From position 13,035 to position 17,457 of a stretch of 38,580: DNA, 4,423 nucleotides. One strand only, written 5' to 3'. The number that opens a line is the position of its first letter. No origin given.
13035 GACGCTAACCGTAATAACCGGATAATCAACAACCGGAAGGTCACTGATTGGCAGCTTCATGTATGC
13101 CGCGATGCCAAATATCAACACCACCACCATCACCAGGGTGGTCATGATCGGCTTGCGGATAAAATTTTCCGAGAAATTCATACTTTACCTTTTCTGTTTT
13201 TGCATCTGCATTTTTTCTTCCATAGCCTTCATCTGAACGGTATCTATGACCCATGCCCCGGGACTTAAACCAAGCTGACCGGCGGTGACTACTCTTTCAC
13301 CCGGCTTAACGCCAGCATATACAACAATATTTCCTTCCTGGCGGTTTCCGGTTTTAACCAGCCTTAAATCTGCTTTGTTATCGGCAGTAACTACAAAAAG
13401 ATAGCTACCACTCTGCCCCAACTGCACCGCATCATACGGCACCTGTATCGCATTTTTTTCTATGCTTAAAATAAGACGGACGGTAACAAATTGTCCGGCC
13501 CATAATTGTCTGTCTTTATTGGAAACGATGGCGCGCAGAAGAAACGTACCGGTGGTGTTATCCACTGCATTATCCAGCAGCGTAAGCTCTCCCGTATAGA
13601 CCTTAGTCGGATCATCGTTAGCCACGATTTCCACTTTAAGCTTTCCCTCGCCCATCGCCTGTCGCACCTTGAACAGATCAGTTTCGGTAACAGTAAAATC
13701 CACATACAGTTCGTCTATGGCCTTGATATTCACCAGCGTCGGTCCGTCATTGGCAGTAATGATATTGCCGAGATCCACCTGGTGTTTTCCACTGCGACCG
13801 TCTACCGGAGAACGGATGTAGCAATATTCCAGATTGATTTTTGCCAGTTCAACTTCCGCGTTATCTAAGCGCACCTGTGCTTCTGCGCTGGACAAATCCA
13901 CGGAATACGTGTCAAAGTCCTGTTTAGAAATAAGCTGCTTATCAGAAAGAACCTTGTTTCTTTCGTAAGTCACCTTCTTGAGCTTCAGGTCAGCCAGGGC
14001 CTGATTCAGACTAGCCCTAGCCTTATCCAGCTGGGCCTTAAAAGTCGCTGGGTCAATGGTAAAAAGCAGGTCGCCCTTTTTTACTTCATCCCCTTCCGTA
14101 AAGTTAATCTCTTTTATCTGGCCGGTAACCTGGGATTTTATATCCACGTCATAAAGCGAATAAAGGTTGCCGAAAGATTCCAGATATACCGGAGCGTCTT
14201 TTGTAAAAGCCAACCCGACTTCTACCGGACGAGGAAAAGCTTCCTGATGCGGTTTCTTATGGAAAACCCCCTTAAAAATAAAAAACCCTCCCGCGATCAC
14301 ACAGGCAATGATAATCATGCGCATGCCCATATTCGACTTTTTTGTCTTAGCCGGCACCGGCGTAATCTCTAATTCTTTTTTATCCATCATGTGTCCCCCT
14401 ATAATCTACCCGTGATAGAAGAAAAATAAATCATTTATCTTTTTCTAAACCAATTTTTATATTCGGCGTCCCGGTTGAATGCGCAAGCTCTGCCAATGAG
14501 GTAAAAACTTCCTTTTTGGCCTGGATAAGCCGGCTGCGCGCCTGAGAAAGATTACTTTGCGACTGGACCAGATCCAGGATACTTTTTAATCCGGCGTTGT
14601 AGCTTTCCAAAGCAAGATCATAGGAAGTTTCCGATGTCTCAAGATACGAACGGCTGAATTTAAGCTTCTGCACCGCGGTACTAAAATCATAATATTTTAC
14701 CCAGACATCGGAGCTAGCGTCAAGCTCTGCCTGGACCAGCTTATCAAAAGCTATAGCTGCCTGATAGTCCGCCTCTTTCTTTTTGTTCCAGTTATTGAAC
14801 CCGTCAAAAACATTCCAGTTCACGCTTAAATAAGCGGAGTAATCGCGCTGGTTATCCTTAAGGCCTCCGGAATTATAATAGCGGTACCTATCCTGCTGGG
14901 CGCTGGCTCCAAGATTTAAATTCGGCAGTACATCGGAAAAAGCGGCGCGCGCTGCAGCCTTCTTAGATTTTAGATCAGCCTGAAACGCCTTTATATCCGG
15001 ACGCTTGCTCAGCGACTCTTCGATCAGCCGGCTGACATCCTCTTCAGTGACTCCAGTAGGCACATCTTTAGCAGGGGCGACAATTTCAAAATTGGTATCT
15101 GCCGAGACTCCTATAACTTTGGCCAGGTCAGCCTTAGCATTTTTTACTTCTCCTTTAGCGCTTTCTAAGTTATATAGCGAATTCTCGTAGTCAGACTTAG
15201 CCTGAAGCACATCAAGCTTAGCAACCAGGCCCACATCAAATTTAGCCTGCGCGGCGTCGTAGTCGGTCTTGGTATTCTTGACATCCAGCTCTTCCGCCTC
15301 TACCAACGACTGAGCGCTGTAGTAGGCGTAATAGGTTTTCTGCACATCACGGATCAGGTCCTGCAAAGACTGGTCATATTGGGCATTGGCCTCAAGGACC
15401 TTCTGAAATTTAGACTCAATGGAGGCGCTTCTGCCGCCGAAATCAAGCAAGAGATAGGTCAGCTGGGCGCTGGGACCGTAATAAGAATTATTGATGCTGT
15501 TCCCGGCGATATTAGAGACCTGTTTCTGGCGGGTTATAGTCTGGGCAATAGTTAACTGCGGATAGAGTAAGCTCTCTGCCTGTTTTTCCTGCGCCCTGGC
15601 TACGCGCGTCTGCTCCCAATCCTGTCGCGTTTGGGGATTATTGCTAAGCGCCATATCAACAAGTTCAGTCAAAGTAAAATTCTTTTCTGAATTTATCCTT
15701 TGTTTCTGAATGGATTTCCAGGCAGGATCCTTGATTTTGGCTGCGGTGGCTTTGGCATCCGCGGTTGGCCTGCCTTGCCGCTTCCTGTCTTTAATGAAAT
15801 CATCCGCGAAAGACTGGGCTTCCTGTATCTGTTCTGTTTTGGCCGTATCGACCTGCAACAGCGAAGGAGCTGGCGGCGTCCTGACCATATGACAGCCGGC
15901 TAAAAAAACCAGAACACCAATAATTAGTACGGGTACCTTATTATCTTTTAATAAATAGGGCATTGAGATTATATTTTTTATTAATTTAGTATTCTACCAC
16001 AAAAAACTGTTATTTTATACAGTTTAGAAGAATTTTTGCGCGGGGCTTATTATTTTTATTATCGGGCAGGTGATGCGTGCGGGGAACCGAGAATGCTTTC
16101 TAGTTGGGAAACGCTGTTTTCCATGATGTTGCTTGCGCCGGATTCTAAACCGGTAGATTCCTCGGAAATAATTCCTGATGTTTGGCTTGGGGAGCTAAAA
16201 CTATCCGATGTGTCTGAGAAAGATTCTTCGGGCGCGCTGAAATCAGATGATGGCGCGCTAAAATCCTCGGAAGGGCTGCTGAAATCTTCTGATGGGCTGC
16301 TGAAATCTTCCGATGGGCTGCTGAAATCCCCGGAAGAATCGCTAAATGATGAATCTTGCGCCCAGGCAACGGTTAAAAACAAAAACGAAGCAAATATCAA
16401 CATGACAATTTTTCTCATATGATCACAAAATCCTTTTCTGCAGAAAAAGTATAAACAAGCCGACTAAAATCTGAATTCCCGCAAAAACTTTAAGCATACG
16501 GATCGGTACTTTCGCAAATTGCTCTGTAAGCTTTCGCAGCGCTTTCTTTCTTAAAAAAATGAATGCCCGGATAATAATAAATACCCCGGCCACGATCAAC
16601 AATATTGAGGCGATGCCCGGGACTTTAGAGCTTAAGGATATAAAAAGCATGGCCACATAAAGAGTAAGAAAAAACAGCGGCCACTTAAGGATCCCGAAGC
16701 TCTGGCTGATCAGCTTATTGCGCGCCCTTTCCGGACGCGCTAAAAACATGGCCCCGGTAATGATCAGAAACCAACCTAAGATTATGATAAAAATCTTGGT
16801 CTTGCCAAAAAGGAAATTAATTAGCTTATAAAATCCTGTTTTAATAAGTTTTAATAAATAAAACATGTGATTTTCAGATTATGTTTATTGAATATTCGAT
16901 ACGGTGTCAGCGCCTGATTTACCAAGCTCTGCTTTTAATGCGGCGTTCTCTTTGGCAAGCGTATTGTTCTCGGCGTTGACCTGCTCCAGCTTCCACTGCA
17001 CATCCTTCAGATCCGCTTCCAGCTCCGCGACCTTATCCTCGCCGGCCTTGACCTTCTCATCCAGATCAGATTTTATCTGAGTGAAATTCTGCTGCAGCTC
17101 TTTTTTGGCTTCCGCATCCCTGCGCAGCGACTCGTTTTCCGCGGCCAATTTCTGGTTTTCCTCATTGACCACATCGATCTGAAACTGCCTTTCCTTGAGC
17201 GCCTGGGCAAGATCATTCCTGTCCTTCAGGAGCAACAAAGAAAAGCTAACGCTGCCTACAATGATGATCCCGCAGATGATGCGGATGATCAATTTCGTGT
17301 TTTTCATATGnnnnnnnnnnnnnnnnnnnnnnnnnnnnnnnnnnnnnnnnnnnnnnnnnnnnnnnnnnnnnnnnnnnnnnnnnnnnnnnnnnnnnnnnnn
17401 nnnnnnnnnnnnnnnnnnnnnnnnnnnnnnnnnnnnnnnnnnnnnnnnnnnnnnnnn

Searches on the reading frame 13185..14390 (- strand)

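Call 61: search_protein_families(library=pfam, proteins=[window:13185-14390:-], max_evalue=0.001)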
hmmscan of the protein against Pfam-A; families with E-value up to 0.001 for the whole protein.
window:13185-14390:- (401 aa): 5 families
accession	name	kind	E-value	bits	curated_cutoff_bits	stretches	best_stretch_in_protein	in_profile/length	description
PF16576.10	HlyD_D23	-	1.4e-13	51.1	30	1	83-302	21-214/214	Barrel-sandwich domain of CusB or HlyD membrane-fusion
PF13437.12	HlyD_3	-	2.1e-12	48.1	22.2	1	192-293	2-97/106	HlyD family secretion protein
PF13533.13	Biotin_lipoyl_2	-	1.1e-08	35.1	29.8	1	84-113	3-32/32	Biotin-lipoyl like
PF00364.28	Biotin_lipoyl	-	6.3e-05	23.2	22.1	1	82-112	43-73/73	Biotin-requiring enzyme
PF00529.27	CusB_dom_1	-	0.00065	20.3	26.5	0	248-369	12-89/89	Cation efflux system protein CusB domain 1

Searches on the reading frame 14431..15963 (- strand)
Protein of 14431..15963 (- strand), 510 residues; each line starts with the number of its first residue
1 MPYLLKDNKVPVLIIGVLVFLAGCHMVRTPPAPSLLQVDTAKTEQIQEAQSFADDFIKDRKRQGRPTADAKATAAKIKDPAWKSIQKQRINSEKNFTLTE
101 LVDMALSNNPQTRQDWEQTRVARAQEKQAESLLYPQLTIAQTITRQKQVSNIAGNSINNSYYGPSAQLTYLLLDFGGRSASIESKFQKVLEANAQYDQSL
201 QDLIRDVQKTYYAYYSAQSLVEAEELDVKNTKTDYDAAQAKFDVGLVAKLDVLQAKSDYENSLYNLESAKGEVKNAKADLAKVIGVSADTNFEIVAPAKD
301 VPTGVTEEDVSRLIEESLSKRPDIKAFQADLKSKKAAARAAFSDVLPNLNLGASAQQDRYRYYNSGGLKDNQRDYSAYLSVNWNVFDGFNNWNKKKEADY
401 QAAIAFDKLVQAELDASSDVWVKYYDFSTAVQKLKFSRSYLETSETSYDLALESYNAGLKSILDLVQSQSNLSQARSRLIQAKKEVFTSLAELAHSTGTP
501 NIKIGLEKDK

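Call 61: search_protein_families(library=pfam, proteins=[window:14431-15963:-], max_evalue=0.001)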
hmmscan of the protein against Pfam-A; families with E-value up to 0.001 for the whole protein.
window:14431-15963:- (510 aa): 1 family
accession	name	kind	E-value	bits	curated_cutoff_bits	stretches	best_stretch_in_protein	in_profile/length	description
PF02321.23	OEP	-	1.6e-57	194.8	22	2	312-498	3-187/187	Outer membrane efflux protein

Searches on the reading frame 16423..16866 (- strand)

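Call 61: search_protein_families(library=pfam, proteins=[window:16423-16866:-], max_evalue=0.001)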
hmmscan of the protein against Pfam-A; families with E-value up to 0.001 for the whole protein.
window:16423-16866:- (147 aa): 1 family
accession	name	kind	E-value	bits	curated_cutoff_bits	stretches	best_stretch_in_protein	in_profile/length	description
PF09838.14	DUF2065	-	0.00078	19.9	24.3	0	107-142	20-55/56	Uncharacterized protein conserved in bacteria (DUF2065)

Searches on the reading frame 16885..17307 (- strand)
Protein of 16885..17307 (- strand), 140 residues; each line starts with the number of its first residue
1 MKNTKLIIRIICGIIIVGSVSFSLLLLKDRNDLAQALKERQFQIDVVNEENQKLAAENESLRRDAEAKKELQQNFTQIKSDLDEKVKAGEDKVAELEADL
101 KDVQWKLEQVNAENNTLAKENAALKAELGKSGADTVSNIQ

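Call 61: search_protein_families(library=pfam, proteins=[window:16885-17307:-], max_evalue=0.001)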
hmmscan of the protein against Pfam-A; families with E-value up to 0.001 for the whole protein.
window:16885-17307:- (140 aa): 2 families
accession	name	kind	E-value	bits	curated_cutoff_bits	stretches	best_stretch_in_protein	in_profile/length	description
PF06156.18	YabA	-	2.3e-06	28.6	30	0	79-132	3-56/103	Initiation control protein YabA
PF04799.18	Fzo_mitofusin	-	5.9e-05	23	27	1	14-130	40-154/161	fzo-like conserved region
